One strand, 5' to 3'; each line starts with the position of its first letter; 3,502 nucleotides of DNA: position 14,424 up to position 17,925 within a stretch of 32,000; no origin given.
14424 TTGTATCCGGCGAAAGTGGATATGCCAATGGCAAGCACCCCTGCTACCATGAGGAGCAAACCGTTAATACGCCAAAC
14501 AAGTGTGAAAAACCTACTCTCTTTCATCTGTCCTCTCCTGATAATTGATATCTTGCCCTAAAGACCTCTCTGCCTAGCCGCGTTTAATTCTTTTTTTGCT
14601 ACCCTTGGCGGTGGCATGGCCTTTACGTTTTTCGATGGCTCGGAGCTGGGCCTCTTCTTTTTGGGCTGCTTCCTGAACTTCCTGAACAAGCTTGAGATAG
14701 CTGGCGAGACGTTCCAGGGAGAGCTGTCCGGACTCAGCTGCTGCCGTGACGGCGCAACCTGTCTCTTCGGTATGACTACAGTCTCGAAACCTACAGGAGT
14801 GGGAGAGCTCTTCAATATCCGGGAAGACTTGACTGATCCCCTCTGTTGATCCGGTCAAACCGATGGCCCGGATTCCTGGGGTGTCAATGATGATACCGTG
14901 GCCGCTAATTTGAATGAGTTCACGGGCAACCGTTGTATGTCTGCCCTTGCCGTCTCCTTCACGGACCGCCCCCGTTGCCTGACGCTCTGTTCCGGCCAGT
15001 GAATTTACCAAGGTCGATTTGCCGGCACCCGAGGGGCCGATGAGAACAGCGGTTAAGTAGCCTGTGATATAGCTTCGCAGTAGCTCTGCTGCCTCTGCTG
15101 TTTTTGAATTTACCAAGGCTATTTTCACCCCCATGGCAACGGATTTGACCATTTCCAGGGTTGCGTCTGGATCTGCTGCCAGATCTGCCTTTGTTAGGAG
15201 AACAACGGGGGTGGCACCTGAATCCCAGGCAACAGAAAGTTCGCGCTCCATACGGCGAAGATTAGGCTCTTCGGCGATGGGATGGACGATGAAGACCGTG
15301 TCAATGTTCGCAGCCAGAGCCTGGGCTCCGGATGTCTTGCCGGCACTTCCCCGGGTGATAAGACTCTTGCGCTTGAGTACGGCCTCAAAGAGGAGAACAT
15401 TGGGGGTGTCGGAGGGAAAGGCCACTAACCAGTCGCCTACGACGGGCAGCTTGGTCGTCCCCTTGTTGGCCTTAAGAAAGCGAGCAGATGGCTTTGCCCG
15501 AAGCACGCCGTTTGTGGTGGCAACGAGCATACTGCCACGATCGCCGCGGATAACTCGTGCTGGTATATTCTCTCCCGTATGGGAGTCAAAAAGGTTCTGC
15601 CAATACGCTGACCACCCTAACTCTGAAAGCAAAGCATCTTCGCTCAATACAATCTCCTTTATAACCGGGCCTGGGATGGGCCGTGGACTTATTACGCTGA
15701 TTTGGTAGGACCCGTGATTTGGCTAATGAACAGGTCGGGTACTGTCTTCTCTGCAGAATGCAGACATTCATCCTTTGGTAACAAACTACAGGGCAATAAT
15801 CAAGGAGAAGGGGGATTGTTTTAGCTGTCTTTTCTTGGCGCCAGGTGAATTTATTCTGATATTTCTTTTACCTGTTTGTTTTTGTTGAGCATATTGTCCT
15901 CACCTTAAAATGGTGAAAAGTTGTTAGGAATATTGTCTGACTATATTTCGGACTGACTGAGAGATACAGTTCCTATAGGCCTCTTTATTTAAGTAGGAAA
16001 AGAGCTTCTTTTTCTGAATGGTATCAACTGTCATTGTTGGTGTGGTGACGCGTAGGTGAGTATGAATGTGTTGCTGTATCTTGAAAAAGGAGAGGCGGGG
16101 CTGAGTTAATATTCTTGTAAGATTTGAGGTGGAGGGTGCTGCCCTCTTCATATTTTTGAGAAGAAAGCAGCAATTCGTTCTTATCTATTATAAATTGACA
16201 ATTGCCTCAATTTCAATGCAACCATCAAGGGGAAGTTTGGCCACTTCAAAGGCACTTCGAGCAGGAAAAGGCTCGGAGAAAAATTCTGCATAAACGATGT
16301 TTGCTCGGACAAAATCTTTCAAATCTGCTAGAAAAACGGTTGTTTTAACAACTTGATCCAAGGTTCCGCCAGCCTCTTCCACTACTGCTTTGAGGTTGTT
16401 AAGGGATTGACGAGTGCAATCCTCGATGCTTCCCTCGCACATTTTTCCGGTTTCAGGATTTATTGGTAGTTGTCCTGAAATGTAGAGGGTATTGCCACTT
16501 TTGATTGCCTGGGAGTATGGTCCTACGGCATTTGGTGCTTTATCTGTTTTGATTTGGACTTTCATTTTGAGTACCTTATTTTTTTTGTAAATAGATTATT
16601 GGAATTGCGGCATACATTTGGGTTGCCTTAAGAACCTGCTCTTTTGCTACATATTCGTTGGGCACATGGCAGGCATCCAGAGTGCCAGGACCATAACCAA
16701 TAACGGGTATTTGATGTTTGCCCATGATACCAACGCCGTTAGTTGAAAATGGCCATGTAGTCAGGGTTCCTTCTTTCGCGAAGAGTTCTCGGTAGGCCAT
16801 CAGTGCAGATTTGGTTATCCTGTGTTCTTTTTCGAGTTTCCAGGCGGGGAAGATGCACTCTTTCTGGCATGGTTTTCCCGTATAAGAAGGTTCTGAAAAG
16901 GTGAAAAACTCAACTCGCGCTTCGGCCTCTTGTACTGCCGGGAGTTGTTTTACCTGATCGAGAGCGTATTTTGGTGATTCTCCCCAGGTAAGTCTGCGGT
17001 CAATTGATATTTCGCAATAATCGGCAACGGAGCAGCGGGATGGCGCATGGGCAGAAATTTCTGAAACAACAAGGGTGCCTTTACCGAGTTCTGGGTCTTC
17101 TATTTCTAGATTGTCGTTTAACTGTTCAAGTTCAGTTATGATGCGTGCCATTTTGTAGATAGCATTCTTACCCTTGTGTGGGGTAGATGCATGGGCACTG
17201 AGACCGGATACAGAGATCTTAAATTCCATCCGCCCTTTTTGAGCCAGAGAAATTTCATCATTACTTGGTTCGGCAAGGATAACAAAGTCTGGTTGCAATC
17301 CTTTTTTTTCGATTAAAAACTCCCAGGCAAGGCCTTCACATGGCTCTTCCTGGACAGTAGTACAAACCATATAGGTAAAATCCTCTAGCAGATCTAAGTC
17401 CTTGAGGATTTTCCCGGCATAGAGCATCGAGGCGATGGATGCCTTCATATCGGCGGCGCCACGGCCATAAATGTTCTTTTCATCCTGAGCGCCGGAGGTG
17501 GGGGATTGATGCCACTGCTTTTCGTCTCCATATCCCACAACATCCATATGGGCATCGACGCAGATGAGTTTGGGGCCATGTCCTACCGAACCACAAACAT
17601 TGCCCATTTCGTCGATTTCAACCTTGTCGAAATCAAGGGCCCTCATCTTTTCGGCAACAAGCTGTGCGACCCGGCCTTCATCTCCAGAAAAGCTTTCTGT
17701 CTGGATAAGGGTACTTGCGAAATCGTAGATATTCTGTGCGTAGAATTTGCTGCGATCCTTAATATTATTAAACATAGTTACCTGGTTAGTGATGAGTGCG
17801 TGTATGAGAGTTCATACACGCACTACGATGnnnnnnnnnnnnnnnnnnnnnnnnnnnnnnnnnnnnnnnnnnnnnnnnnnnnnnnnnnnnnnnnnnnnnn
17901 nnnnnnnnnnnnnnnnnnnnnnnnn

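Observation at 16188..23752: Sigma-54/YgeV-like-controlled operon dpaL-M24 hydrolase-BCCT-ygeY-ridA: a remodelled ygeXY module that looks like an uncharacterised import-and-degrade route ending at 2,3-diaminopropionate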

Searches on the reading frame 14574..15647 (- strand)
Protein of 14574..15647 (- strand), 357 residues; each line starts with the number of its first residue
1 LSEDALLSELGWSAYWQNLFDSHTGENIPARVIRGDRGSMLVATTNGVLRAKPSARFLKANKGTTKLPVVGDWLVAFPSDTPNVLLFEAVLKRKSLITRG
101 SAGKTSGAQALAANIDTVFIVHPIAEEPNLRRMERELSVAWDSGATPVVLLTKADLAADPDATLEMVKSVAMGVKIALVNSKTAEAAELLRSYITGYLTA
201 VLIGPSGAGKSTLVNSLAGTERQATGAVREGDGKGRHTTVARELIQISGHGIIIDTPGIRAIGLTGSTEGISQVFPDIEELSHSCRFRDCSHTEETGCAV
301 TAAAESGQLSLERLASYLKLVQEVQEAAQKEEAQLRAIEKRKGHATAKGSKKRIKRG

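Call 9: search_protein_families(library=ncbifam, proteins=[window:14574-15647:-], max_evalue=0.00001)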
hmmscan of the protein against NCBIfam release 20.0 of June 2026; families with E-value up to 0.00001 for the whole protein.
window:14574-15647:- (357 aa): 7 families
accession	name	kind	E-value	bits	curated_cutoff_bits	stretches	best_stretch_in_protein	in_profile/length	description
NF008931.0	PRK12288.1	equivalog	1.1e-46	159.5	360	1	86-333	94-342/347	small ribosomal subunit biogenesis GTPase RsgA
TIGR00157.1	TIGR00157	equivalog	8.1e-44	150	100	1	69-322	2-247/247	ribosome small subunit-dependent GTPase A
NF008932.0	PRK12289.1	equivalog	3.7e-31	108.5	483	1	109-346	91-329/363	small ribosomal subunit biogenesis GTPase RsgA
NF040873.1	AztA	equivalog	1.8e-06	27.6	220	1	197-233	18-54/191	zinc ABC transporter ATP-binding protein AztA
TIGR03597.1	GTPase_YqeH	equivalog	2.7e-06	26.8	297.4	1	173-259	128-215/361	ribosome biogenesis GTPase YqeH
NF000908.1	PRK00089.1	equivalog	4e-06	26.3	237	0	200-260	6-62/291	GTPase Era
TIGR02857.1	CydD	equivalog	8.1e-06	25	435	1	171-232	324-383/529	thiol reductant ABC exporter subunit CydD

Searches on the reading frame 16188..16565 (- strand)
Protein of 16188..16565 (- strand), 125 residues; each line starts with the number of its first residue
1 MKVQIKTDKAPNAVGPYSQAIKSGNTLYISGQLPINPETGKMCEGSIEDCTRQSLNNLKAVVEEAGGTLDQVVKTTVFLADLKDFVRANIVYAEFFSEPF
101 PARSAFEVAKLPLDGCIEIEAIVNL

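Call 4: search_protein_families(library=ncbifam, proteins=[window:16188-16565:-])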
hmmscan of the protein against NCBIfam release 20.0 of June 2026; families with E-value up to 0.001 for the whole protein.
window:16188-16565:- (125 aa): 3 families
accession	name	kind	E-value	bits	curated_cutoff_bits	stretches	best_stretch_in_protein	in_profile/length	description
TIGR00004.1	TIGR00004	subfamily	1.3e-49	167.6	106.25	1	4-123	3-123/125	Rid family detoxifying hydrolase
NF008490.0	PRK11401.1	equivalog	6.6e-32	110.1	222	1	1-123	1-125/129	enamine/imine deaminase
TIGR03610.1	RutC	equivalog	3.5e-20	72.4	169.1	1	9-123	10-124/127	pyrimidine utilization protein C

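Call 5: search_protein_families(library=pfam, proteins=[window:16188-16565:-])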
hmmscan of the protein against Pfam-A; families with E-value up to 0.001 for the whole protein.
window:16188-16565:- (125 aa): 1 family
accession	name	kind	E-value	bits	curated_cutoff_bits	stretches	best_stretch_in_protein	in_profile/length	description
PF01042.26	Ribonuc_L-PSP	-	3.4e-40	137.3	27.3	1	8-123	2-119/121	Endoribonuclease L-PSP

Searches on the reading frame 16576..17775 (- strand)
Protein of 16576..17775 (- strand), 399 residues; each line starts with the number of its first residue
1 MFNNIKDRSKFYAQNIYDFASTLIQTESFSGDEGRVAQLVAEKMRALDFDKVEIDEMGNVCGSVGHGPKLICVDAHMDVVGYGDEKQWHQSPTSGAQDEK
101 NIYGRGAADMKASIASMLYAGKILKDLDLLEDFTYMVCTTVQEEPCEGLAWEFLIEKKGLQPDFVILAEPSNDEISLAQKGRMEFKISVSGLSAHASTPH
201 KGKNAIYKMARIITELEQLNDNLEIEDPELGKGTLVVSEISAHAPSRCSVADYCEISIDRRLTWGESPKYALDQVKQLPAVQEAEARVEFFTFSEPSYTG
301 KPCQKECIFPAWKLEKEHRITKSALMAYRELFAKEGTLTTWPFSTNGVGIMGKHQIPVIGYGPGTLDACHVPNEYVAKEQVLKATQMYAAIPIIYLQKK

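Call 4: search_protein_families(library=ncbifam, proteins=[window:16576-17775:-])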
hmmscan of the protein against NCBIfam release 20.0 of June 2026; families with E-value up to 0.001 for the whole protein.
window:16576-17775:- (399 aa): 49 families (the best 25 are shown)
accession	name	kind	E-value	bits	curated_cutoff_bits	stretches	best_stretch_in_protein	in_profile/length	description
TIGR03526.1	selenium_YgeY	hypoth_equivalog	5.6e-206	684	321.5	1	2-397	1-395/395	YgeY family selenium metabolism-linked hydrolase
NF009555.0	PRK13004.1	equivalog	1.7e-164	547.4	321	1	2-398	3-398/399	YgeY family selenium metabolism-linked hydrolase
TIGR01910.1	DapE-ArgE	subfamily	5.8e-57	193.6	217.6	1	19-385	3-371/373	ArgE/DapE family deacylase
NF006399.0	PRK08651.1-2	equivalog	1.7e-43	149.2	381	2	36-229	30-226/405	succinyl-diaminopimelate desuccinylase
NF006365.0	PRK08588.1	subfamily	3.3e-43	148.4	289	1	21-397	14-382/383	succinyl-diaminopimelate desuccinylase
NF005373.0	PRK06915.1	equivalog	2.8e-42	145.1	428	1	64-390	90-412/422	peptidase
NF006400.0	PRK08651.1-3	equivalog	9.6e-37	126.7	374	1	63-392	78-403/410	succinyl-diaminopimelate desuccinylase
TIGR01892.1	AcOrn-deacetyl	equivalog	6e-35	120.9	297.7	1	56-388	45-361/365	acetylornithine deacetylase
NF009557.0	PRK13009.1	equivalog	1.6e-34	119.7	284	1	15-302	4-299/377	succinyl-diaminopimelate desuccinylase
NF005710.0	PRK07522.1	subfamily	3.3e-34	118.7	412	1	64-388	63-381/391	acetylornithine deacetylase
TIGR01900.1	dapE-gram_pos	equivalog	4.7e-32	111.3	304.2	1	15-388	4-346/351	succinyl-diaminopimelate desuccinylase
NF005306.0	PRK06837.1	subfamily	2.3e-31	109.1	376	1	27-390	58-416/427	ArgE/DapE family deacylase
NF003367.0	PRK04443.1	equivalog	1.5e-29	103.4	363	1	15-387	8-337/349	[LysW]-lysine hydrolase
NF003474.0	PRK05111.1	equivalog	8.6e-29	100.6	460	1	34-387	33-372/383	acetylornithine deacetylase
TIGR01246.1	dapE_proteo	equivalog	1.9e-28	99.6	361.8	1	17-299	2-292/370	succinyl-diaminopimelate desuccinylase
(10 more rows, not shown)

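Call 5: search_protein_families(library=pfam, proteins=[window:16576-17775:-])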
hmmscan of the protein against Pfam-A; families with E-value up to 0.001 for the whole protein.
window:16576-17775:- (399 aa): 2 families
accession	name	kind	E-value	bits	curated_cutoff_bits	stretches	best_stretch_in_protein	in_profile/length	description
PF01546.33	Peptidase_M20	-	5.3e-21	75.9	24.6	1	73-391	2-203/206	Peptidase family M20/M25/M40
PF07687.19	M20_dimer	-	6e-17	62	21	1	178-278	2-98/107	Peptidase dimerisation domain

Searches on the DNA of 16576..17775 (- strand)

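Call 40: search_dna_similar(query=window:16576-17775:-, collection=ecoli_genomes, mode=distant, max_rows=3)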
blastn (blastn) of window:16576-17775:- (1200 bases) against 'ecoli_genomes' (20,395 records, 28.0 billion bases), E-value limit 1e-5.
Records with a match: 79; places in all: 79; records where one place covers at least 80% of the query: 0.
Genomes with a match: 79 of 5426; with a place that covers at least 80% of the query: 0. Places per genome that has any: lowest 1, median 1, highest 1. On chromosomes: 79 places; on plasmids: 0.
Best place of each record, by identity: 60-80% 79.
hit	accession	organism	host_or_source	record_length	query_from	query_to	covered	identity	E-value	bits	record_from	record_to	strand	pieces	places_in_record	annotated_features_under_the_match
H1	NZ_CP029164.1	Escherichia coli strain 104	chicken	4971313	688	798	9%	74.1%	1e-6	65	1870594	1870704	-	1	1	ygeY: YgeY family selenium metabolism-linked hydrolase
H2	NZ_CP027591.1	Escherichia coli strain 2014C-3011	Homo sapiens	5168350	688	798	9%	74.1%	1e-6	65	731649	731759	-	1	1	ygeY: YgeY family selenium metabolism-linked hydrolase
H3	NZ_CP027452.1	Escherichia coli strain 2014C-3338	Homo sapiens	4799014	688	798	9%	74.1%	1e-6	65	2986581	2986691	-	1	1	ygeY: YgeY family selenium metabolism-linked hydrolase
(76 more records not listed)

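Call 41: get_annotated_region(hit=H1, flank=9000)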
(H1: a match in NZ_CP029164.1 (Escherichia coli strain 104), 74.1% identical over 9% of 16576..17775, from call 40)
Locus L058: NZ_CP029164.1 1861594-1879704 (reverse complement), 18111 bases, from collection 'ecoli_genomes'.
description: Escherichia coli strain 104 chromosome, complete genome
organism: Escherichia coli strain 104 (NCBI taxid 562)
replicon: chromosome; assembly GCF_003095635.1
host: -; source: chicken; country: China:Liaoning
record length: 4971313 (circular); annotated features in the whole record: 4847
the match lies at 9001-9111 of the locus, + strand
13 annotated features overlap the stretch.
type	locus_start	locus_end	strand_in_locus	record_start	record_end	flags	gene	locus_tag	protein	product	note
CDS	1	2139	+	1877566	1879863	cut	xdhA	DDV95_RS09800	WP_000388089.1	xanthine dehydrogenase molybdenum-binding subunit XdhA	-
CDS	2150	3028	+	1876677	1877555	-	xdhB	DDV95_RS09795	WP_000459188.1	xanthine dehydrogenase FAD-binding subunit XdhB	-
CDS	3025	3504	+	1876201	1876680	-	xdhC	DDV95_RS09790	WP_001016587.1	xanthine dehydrogenase iron sulfur-binding subunit XdhC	-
CDS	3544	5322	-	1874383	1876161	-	ygeV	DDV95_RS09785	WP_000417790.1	sigma-54 interaction domain-containing protein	-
CDS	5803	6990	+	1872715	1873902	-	ygeW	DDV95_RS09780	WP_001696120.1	knotted carbamoyltransferase YgeW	-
CDS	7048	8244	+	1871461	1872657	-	dpaL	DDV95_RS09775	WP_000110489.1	diaminopropionate ammonia-lyase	-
CDS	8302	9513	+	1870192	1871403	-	ygeY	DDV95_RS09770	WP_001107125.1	YgeY family selenium metabolism-linked hydrolase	-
CDS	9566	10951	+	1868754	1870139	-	hyuA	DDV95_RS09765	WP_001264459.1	D-phenylhydantoinase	-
CDS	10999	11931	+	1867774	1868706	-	arcC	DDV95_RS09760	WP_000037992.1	carbamate kinase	-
CDS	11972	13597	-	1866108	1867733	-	yqeB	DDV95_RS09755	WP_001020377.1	selenium-dependent molybdenum cofactor biosynthesis protein YqeB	-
CDS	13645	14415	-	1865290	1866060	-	yqeC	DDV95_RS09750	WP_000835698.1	selenium cofactor biosynthesis protein YqeC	-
CDS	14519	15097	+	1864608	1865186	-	mocA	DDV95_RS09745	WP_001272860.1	molybdenum cofactor cytidylyltransferase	-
CDS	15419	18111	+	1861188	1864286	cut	ygfK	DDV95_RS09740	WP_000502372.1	putative selenate reductase subunit YgfK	-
